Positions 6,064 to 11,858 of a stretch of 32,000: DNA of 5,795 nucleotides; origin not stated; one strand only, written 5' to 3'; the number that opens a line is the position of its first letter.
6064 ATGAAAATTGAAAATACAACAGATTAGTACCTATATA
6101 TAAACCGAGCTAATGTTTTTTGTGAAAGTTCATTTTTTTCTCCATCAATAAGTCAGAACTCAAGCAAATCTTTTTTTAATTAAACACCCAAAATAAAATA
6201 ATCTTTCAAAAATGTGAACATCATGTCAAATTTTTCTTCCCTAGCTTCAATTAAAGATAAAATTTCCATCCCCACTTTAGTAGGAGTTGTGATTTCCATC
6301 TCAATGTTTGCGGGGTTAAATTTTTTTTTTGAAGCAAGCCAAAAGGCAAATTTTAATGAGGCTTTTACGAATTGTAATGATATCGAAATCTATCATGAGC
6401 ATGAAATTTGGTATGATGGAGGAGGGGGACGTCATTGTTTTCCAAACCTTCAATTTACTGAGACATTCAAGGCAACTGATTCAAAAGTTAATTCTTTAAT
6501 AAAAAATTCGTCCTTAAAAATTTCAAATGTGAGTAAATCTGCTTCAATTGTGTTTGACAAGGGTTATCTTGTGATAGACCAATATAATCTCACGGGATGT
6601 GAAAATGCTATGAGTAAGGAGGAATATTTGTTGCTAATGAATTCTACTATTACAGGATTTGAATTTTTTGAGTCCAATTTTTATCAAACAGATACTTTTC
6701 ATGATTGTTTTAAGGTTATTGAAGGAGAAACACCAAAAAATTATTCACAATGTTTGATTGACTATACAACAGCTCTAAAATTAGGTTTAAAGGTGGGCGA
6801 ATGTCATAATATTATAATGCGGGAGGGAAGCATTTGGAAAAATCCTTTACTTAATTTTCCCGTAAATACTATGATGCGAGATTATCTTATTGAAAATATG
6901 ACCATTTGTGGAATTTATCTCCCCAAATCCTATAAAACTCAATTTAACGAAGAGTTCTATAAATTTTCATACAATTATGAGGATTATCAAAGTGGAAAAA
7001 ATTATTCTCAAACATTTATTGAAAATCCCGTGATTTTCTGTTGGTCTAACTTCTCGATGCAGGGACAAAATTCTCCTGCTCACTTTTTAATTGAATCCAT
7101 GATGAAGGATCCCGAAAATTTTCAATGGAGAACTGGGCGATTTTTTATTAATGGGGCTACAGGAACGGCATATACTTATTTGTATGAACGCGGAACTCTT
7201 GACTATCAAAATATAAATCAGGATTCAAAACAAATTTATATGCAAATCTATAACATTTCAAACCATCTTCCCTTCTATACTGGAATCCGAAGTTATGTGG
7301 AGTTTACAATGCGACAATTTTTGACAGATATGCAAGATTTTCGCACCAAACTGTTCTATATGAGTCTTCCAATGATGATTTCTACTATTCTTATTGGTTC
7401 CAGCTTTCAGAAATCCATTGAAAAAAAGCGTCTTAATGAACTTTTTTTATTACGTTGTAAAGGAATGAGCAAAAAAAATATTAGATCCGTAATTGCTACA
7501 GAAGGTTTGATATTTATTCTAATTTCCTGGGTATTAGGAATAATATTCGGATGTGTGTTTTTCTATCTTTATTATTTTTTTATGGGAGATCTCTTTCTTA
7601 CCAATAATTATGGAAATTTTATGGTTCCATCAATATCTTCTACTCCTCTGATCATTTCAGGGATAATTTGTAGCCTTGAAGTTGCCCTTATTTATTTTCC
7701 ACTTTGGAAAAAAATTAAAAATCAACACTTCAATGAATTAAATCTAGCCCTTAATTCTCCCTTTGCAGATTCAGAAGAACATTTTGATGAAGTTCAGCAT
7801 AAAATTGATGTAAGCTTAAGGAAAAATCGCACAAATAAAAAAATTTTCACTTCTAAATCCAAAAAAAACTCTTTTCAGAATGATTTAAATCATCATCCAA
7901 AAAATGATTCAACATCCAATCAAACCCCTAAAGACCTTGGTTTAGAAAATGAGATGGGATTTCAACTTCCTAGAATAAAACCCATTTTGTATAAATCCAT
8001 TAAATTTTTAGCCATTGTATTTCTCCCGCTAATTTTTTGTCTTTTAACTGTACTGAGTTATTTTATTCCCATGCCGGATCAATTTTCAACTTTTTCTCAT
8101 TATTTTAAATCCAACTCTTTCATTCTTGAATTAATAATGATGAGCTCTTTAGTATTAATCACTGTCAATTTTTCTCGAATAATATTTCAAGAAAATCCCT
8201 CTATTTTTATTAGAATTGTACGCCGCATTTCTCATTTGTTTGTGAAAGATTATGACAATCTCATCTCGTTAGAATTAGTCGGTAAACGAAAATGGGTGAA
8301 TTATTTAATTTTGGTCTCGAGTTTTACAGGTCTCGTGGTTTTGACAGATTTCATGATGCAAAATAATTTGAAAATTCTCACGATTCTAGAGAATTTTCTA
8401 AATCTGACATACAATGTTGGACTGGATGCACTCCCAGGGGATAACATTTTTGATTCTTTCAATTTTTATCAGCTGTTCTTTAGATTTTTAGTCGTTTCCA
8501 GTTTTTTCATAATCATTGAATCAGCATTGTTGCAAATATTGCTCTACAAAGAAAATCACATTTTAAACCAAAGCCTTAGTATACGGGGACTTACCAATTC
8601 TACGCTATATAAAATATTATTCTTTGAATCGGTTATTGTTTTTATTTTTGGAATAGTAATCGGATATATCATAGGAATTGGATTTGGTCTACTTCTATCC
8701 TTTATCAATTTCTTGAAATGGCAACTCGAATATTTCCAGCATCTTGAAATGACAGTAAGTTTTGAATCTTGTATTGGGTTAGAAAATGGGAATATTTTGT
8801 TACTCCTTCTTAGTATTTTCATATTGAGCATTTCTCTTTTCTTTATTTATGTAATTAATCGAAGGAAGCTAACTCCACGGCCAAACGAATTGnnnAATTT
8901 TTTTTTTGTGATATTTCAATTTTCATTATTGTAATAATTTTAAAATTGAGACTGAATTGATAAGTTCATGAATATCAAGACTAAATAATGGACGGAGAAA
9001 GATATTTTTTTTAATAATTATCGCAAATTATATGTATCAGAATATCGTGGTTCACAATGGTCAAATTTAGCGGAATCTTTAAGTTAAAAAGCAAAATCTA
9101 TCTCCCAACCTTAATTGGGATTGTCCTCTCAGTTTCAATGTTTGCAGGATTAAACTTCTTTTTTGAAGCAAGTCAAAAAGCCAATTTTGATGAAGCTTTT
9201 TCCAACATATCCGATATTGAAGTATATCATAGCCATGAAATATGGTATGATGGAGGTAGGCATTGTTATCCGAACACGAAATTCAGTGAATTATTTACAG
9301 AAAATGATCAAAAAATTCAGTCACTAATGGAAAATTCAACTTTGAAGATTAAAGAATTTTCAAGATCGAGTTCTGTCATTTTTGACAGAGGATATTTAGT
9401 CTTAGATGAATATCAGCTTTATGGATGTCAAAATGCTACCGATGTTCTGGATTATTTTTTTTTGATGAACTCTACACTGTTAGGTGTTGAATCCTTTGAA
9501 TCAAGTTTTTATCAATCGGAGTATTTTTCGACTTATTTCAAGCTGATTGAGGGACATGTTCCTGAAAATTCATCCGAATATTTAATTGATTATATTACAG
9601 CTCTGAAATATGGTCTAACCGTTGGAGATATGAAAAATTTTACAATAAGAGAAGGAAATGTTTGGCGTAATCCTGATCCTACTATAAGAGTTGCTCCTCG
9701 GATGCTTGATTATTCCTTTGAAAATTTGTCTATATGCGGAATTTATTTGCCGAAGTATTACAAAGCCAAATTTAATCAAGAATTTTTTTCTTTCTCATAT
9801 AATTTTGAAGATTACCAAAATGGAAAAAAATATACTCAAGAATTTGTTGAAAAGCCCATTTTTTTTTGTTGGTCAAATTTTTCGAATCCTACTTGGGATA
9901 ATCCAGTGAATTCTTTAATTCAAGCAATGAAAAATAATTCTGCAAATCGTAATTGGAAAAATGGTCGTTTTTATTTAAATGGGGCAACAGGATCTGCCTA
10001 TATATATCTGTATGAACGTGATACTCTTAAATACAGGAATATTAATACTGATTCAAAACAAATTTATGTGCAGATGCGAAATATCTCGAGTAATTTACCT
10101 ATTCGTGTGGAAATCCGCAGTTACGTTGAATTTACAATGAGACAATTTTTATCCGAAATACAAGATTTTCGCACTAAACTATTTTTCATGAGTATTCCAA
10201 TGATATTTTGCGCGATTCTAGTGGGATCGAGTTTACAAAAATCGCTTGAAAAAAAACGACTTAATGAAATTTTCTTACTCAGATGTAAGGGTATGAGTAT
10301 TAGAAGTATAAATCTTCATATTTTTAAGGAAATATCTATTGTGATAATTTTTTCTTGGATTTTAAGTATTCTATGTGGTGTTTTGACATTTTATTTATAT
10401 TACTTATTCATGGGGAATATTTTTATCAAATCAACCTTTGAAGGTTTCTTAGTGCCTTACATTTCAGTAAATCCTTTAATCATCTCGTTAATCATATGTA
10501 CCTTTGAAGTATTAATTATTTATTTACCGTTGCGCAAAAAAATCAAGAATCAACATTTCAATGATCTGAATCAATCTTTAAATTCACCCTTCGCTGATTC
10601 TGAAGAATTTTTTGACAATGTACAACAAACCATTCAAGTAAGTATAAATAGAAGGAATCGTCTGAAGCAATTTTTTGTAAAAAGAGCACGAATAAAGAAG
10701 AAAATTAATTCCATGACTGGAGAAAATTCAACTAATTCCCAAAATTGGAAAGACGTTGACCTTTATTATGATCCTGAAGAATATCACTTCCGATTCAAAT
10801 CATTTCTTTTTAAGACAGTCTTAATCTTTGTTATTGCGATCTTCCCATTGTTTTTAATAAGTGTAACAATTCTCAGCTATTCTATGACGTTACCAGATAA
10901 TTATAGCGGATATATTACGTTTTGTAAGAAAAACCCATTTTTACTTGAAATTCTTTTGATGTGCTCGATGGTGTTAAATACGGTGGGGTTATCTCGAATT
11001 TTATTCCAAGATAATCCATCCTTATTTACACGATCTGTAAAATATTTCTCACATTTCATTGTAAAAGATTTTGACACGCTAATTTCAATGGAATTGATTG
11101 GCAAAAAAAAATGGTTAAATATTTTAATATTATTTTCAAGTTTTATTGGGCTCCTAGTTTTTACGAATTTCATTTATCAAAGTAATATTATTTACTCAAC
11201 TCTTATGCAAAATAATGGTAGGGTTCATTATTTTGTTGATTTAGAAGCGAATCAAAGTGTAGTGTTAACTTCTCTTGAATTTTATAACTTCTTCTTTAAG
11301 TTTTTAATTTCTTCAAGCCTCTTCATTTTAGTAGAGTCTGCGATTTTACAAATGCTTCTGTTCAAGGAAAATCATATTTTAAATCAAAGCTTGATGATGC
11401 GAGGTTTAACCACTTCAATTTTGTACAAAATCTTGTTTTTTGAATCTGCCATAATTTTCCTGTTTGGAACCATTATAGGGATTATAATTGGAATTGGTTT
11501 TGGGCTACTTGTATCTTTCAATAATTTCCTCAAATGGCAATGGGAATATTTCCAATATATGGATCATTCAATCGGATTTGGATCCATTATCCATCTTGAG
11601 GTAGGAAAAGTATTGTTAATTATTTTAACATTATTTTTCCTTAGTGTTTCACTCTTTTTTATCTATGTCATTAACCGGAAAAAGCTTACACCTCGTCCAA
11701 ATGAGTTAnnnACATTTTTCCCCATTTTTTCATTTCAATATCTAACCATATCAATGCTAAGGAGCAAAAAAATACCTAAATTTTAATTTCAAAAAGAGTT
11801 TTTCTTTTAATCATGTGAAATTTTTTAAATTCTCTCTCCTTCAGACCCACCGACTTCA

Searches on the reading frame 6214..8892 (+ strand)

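Call 7: search_protein_families(library=pfam, proteins=[window:6214-8892:+], max_evalue=0.01)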
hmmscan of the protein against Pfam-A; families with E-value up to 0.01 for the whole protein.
window:6214-8892:+ (893 aa): 1 family
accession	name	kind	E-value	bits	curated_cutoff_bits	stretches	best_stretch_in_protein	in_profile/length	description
PF02687.27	FtsX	-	1.7e-10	41.4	25.5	2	387-501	8-115/120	FtsX-like permease C-terminal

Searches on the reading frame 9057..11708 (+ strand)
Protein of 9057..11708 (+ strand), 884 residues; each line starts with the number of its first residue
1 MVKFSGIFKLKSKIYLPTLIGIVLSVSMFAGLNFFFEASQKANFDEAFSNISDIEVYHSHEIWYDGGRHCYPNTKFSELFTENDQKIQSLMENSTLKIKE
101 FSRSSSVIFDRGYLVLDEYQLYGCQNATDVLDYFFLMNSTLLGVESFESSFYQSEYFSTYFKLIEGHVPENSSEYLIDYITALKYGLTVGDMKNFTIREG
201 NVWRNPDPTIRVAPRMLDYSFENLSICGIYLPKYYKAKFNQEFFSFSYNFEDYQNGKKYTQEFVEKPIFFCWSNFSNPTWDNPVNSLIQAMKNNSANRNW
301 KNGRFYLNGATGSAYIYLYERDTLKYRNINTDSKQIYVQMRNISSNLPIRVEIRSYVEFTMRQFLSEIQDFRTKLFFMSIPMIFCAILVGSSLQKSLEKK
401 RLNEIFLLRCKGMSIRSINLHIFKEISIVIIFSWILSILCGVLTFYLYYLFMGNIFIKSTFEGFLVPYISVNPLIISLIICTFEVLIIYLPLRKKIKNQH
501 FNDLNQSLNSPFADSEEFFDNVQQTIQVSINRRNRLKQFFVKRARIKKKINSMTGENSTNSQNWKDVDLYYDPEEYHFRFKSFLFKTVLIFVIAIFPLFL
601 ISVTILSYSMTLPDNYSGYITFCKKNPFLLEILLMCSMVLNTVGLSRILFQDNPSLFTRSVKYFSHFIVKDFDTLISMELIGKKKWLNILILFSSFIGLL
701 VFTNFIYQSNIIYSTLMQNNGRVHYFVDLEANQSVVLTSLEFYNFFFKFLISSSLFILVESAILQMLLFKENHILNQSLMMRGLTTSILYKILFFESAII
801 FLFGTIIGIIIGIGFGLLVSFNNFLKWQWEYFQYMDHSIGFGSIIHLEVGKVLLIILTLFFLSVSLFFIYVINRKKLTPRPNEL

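Call 7: search_protein_families(library=pfam, proteins=[window:9057-11708:+], max_evalue=0.01)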
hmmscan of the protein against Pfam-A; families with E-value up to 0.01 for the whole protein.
window:9057-11708:+ (884 aa): 1 family
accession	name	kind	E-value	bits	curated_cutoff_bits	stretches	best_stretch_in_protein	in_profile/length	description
PF02687.27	FtsX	-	1e-05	26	25.5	1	377-494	2-113/120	FtsX-like permease C-terminal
